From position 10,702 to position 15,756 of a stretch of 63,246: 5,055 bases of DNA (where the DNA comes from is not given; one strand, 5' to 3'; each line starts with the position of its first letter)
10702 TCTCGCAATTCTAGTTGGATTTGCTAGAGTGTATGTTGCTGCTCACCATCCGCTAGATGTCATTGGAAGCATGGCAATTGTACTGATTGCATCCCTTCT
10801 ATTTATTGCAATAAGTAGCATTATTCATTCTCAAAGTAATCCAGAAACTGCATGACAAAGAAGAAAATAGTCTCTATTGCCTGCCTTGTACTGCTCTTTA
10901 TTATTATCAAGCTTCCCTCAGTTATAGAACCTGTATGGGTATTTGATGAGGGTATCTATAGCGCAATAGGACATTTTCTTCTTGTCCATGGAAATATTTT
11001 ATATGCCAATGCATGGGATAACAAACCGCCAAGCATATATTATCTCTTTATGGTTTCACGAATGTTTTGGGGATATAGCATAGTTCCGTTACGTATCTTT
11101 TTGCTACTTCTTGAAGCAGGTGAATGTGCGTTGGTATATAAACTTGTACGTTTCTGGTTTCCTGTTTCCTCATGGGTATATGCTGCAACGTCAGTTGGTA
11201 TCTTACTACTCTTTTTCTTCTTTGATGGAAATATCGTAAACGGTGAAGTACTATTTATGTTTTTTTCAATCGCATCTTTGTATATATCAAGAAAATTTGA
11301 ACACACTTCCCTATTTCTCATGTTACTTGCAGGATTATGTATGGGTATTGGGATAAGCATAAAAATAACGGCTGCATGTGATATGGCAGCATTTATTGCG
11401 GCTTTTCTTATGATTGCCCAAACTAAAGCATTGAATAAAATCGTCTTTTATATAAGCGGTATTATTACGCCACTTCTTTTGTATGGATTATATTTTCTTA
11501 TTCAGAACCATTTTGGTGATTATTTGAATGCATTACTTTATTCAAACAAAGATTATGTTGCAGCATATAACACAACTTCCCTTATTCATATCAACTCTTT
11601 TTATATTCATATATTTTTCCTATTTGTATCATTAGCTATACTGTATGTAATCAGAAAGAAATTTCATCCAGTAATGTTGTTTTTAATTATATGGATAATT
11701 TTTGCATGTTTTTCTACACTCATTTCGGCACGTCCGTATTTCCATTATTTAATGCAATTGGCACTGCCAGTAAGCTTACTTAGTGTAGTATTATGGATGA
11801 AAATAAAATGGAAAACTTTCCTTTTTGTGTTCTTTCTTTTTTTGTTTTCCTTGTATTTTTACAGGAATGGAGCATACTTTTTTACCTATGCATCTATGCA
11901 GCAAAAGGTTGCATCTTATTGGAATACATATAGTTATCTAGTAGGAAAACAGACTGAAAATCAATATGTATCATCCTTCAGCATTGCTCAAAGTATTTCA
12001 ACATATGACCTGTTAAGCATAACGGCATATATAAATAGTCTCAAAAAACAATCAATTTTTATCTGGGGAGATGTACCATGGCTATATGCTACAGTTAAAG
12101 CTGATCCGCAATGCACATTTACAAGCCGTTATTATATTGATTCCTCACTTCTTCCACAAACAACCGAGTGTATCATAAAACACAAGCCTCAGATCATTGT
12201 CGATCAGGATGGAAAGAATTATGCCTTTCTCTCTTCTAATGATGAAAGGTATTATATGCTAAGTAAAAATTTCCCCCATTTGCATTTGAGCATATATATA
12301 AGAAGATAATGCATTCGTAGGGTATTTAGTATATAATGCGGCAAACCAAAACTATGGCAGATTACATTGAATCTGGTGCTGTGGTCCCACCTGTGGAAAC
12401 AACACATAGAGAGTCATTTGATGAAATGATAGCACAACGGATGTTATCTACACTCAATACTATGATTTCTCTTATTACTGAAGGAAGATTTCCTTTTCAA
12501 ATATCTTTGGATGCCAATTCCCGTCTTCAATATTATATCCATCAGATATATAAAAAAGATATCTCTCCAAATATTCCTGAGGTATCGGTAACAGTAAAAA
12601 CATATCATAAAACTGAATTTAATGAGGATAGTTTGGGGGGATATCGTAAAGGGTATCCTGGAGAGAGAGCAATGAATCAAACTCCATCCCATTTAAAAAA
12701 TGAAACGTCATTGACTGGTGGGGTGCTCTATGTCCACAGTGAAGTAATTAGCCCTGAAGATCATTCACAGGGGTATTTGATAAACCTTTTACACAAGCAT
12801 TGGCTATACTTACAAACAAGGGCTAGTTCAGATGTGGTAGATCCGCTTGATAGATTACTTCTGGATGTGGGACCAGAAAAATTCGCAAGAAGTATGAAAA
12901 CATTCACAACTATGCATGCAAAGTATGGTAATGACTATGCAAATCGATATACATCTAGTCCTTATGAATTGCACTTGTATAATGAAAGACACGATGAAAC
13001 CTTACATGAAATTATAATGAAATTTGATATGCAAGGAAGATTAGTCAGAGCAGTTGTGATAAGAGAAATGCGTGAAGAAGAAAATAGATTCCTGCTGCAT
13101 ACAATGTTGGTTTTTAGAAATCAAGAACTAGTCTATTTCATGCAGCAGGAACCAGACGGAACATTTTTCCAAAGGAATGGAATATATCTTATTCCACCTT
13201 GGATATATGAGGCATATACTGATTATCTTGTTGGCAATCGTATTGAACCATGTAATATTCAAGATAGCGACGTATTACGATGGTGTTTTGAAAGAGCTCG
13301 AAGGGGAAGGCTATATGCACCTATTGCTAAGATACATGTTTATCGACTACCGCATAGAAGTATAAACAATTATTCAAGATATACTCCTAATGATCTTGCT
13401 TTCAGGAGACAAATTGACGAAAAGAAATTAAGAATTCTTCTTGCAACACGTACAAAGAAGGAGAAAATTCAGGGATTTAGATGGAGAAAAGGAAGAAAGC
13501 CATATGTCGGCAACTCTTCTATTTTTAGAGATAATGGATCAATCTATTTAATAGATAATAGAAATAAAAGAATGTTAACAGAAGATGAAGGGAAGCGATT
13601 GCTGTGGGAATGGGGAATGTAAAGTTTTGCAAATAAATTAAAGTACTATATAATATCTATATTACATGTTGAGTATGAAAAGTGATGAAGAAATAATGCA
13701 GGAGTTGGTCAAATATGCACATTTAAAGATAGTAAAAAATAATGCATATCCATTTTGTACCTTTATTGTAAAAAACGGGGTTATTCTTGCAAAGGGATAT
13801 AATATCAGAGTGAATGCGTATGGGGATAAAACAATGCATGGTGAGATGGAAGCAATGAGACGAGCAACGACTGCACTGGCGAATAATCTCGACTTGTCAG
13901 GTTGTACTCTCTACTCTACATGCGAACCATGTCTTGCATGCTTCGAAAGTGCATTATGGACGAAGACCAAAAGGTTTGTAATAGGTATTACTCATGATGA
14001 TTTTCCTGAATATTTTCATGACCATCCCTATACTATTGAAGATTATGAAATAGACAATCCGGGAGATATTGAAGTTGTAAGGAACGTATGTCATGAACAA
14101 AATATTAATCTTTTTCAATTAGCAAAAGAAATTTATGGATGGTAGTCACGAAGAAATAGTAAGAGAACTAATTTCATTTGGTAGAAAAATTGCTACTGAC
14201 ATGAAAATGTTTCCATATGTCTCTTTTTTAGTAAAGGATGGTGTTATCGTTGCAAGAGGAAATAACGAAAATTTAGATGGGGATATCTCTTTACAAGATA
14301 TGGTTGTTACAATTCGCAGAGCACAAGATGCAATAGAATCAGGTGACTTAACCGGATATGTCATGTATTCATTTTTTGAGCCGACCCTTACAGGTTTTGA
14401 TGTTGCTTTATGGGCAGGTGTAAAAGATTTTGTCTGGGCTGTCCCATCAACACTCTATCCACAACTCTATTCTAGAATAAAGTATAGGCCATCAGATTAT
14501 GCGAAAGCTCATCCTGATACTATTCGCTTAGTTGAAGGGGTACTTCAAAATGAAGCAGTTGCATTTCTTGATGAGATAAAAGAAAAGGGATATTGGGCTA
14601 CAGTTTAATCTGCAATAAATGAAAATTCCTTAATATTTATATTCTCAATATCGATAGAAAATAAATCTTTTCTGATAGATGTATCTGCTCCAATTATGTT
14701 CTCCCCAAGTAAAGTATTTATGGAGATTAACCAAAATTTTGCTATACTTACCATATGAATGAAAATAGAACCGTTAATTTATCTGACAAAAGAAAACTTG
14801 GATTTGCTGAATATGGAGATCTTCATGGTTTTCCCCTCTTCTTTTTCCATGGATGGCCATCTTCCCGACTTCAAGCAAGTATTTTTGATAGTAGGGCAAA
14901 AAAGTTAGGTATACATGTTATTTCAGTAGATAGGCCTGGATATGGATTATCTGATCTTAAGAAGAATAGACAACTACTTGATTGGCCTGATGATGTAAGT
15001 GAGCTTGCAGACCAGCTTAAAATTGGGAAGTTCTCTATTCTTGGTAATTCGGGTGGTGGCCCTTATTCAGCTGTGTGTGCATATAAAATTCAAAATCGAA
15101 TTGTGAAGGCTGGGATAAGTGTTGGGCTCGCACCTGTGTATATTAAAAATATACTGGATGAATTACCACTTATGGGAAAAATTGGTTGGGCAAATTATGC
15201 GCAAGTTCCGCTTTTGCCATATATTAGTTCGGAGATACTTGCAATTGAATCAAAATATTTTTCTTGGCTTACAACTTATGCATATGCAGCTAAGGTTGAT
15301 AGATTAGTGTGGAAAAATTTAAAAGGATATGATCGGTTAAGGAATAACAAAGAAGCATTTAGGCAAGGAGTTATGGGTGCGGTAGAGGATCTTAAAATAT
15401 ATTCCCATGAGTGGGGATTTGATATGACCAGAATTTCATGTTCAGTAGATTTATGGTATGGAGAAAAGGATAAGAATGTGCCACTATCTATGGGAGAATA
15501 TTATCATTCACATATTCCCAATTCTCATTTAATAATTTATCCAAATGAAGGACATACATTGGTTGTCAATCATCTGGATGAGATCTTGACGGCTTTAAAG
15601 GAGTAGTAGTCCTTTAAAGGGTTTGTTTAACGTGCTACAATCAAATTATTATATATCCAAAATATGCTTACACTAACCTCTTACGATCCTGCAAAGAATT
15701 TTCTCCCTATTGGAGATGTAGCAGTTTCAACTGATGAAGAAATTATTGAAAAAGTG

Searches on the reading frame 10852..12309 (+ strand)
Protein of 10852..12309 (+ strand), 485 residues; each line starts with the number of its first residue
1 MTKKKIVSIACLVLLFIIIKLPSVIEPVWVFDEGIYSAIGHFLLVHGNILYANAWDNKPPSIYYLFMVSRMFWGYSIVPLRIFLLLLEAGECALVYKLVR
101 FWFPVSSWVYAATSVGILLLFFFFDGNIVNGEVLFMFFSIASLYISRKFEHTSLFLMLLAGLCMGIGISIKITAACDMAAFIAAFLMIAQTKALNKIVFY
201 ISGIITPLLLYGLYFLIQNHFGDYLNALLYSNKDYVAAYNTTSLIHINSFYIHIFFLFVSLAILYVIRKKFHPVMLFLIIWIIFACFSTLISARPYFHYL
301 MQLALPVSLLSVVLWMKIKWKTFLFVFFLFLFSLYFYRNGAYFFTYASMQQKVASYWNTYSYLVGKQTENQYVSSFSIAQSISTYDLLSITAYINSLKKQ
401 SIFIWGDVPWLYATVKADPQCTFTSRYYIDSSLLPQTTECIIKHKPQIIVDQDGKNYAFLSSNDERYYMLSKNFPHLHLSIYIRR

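Call 11: search_protein_families(library=pfam, proteins=[window:10852-12309:+], max_evalue=0.001)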
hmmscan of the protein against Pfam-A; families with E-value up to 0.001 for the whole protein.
window:10852-12309:+ (485 aa): 1 family
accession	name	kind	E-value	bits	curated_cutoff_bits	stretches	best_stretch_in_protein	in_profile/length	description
PF13231.12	PMT_2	-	9e-07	29.7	26.1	1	58-209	2-152/160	Dolichyl-phosphate-mannose-protein mannosyltransferase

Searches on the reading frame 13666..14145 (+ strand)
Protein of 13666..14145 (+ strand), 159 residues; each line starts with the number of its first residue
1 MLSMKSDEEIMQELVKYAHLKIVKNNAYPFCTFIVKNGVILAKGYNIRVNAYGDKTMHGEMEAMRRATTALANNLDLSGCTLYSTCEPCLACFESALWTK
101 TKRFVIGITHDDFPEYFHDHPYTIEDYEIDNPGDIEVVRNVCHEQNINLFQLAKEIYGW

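Call 16: search_protein_families(library=pfam, proteins=[window:13666-14145:+], max_evalue=0.001)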
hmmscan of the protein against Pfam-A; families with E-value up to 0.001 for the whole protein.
window:13666-14145:+ (159 aa): 2 families
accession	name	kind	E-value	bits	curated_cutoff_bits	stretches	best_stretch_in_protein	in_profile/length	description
PF00383.29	dCMP_cyt_deam_1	-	1.8e-18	66.7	25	1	4-107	1-101/102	Cytidine and deoxycytidylate deaminase zinc-binding region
PF14437.12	MafB19-deam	-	8.8e-12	45.5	27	1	6-111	2-104/142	MafB19-like deaminase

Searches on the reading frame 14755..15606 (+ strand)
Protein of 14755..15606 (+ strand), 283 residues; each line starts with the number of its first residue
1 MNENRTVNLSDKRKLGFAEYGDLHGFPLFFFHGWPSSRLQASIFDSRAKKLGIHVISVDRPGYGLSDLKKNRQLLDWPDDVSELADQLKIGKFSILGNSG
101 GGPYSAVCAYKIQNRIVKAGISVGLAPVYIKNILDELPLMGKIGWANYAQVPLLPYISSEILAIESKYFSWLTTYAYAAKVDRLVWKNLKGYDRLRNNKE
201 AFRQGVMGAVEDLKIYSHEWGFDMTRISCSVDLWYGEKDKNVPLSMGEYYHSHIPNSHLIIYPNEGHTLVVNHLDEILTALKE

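Call 16: search_protein_families(library=pfam, proteins=[window:14755-15606:+], max_evalue=0.001)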
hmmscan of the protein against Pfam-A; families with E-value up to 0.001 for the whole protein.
window:14755-15606:+ (283 aa): 2 families
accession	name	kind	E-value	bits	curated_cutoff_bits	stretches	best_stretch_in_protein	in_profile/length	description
PF00561.26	Abhydrolase_1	-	9.7e-15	55.3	25.8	1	27-271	2-242/245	alpha/beta hydrolase fold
PF12697.13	Abhydrolase_6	-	4.8e-10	40.9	26.3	1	29-273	2-211/217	Alpha/beta hydrolase family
